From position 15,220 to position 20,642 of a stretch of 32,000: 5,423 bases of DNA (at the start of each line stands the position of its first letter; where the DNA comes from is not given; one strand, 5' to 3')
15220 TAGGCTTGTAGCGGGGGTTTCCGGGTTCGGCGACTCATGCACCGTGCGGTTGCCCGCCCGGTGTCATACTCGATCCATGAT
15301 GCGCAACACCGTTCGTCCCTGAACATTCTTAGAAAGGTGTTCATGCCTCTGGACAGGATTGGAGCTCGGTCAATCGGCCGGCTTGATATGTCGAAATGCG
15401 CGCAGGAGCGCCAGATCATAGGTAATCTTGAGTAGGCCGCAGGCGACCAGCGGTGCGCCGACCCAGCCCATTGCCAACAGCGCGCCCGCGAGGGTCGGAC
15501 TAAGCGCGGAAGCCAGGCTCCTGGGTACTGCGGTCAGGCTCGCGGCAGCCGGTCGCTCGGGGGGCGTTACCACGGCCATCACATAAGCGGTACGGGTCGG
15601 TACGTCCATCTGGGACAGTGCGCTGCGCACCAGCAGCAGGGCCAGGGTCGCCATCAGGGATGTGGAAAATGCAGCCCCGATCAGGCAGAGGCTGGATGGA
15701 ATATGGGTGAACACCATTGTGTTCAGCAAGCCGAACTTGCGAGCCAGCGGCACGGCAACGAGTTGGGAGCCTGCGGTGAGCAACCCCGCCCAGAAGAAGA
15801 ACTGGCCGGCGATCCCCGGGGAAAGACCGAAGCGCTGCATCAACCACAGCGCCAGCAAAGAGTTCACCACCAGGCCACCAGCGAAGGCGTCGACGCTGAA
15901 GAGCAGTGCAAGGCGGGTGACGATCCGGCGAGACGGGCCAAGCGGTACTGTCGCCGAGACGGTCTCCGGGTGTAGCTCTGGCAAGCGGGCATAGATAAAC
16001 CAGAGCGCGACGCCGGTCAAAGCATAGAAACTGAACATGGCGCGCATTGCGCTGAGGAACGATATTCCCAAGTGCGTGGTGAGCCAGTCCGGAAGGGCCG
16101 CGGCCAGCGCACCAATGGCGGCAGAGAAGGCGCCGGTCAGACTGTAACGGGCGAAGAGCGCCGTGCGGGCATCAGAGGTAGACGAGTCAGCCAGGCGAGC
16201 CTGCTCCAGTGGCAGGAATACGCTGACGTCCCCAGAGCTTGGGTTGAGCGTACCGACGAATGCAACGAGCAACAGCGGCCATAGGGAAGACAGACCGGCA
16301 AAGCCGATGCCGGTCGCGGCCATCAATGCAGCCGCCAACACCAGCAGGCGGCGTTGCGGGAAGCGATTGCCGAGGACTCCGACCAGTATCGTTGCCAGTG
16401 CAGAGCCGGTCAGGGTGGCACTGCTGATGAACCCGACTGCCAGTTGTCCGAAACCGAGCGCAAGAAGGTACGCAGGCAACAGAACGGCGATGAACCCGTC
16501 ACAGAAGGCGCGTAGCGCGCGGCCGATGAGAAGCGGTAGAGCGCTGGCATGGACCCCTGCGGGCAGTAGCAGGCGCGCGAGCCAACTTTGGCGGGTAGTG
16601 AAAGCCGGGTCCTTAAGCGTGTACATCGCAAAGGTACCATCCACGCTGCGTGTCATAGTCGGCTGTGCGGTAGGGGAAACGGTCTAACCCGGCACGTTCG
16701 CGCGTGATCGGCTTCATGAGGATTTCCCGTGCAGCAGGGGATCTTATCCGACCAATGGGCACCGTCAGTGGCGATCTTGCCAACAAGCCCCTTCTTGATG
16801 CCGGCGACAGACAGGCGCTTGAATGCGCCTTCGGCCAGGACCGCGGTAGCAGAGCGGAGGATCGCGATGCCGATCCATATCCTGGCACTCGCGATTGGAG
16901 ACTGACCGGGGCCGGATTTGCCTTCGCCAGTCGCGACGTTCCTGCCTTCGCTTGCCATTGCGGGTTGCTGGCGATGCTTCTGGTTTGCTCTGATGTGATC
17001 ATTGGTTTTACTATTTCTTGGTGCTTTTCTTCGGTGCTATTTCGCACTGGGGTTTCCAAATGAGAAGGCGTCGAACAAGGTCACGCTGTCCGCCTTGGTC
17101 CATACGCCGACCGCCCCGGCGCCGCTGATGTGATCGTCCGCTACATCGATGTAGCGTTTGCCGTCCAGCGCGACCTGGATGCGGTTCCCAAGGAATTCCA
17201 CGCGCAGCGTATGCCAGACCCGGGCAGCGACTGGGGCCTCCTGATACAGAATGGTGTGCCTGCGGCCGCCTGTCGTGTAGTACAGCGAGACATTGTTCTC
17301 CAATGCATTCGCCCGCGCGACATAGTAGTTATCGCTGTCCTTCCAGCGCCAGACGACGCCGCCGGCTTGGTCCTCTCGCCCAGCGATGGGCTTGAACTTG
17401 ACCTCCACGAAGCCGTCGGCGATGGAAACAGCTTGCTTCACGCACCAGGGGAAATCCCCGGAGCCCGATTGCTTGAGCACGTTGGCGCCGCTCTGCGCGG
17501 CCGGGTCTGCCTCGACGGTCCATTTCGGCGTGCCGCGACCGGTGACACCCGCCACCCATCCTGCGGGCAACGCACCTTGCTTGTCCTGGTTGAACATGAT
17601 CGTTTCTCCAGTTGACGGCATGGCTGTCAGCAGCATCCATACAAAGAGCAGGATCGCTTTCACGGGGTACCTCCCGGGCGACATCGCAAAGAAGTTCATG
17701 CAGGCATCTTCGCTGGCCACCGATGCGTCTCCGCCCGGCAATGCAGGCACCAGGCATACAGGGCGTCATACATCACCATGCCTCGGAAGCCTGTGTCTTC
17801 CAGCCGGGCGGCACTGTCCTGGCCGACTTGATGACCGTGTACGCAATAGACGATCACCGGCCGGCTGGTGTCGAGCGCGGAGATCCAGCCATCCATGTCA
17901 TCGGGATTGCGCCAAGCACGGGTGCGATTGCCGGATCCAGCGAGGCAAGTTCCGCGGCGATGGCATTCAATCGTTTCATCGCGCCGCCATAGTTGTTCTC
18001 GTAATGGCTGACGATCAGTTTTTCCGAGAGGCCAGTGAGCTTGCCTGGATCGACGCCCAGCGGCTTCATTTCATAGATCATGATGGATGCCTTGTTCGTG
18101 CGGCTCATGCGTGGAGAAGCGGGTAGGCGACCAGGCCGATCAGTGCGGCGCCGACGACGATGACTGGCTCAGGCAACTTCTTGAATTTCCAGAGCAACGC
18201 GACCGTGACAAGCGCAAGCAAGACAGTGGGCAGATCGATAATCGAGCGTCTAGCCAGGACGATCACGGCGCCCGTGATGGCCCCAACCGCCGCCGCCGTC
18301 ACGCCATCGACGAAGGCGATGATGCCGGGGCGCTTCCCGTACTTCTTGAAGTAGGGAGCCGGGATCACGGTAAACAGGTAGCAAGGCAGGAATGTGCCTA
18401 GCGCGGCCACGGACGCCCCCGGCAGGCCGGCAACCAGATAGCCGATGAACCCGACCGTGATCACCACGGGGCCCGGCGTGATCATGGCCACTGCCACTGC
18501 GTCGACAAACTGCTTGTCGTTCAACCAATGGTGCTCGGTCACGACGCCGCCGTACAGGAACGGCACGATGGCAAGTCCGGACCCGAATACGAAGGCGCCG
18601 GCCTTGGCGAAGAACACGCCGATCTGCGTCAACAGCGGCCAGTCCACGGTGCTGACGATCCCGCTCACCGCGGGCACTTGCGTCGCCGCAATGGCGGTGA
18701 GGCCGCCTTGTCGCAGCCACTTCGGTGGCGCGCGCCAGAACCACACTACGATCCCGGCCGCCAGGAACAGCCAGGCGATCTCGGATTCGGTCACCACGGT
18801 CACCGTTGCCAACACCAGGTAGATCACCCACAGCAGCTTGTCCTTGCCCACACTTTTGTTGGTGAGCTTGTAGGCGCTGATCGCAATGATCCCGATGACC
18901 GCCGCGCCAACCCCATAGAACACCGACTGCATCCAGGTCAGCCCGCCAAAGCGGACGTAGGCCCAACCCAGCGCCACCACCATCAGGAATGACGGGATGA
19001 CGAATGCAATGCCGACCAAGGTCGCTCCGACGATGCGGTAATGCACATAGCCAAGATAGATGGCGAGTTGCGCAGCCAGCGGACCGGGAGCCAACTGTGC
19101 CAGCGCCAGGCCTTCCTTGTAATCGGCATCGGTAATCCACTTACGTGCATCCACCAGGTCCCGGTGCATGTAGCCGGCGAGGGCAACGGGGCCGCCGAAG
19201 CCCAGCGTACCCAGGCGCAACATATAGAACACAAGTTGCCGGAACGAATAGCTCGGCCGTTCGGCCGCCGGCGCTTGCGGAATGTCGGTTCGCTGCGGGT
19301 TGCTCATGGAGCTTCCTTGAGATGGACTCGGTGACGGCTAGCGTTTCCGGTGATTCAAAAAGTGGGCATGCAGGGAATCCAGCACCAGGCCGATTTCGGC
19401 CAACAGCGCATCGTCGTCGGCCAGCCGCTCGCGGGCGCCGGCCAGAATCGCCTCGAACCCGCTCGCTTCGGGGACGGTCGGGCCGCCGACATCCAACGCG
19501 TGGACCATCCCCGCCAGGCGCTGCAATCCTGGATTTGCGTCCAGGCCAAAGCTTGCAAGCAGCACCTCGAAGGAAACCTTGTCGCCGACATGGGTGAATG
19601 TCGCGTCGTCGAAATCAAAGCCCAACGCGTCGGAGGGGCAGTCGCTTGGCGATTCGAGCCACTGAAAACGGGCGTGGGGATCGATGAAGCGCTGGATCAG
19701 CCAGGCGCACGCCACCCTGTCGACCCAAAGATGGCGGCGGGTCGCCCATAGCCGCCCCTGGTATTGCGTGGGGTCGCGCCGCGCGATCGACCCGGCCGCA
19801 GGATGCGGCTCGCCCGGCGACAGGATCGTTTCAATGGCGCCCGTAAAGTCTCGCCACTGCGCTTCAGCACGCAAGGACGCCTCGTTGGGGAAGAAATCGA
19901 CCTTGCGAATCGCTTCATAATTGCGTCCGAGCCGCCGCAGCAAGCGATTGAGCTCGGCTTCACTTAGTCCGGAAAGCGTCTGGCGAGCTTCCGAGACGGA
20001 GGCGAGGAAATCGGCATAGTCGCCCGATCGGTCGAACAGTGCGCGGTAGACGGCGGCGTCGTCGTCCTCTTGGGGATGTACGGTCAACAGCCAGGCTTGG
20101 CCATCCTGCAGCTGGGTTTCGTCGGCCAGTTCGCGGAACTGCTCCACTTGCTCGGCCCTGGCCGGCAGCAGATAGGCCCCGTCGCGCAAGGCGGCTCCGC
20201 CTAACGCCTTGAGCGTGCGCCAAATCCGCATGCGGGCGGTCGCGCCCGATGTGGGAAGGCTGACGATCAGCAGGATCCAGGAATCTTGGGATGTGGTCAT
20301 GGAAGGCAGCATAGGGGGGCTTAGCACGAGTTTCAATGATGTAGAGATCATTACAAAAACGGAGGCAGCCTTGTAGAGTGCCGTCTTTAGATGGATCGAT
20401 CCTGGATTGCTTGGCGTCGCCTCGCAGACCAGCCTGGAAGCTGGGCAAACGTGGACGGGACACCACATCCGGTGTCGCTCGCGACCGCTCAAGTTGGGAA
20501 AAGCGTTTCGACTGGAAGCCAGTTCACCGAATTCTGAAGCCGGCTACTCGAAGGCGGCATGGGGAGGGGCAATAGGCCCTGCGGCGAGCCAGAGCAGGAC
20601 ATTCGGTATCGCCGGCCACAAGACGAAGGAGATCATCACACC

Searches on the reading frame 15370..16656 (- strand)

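Call 34: search_protein_families(library=pfam, proteins=[window:15370-16656:-], max_evalue=0.001)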
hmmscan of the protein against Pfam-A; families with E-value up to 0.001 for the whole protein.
window:15370-16656:- (428 aa): 1 family
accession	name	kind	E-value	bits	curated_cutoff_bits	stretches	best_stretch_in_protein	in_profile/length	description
PF07690.21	MFS_1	-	1.9e-21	76.8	33.4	2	42-339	1-296/347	Major Facilitator Superfamily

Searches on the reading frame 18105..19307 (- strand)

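Call 34: search_protein_families(library=pfam, proteins=[window:18105-19307:-], max_evalue=0.001)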
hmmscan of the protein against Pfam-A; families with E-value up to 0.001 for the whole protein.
window:18105-19307:- (400 aa): 1 family
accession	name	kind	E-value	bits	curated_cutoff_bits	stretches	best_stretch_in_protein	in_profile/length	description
PF02417.20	Chromate_transp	-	2.8e-78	262.1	28.6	2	24-188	2-165/166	Chromate transporter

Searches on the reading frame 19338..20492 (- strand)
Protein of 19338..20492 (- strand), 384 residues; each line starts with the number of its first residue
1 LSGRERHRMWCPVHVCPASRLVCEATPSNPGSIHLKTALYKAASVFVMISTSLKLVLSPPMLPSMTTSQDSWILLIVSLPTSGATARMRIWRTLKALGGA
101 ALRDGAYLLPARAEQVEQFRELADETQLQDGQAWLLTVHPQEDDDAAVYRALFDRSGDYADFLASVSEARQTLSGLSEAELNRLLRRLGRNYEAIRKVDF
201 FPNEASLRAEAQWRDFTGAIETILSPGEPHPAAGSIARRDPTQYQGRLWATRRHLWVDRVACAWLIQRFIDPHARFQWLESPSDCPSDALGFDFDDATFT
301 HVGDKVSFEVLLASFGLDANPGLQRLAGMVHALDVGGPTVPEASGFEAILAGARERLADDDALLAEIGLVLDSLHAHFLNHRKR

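Call 34: search_protein_families(library=pfam, proteins=[window:19338-20492:-], max_evalue=0.001)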
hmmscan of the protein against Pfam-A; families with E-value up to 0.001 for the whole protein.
window:19338-20492:- (384 aa): 3 families
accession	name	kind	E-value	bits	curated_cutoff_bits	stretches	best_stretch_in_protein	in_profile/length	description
PF09828.14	ChrB_C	-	4e-45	153.9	25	1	249-378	1-132/132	ChrB, C-terminal domain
PF20229.3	ChrB_N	-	6.2e-09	36.4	23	1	87-219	1-144/159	Protein ChrB, N-terminal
PF20803.2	PaaX_M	-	4.7e-05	23.8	24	1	69-136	5-70/83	PaaX protein central Cas2-like domain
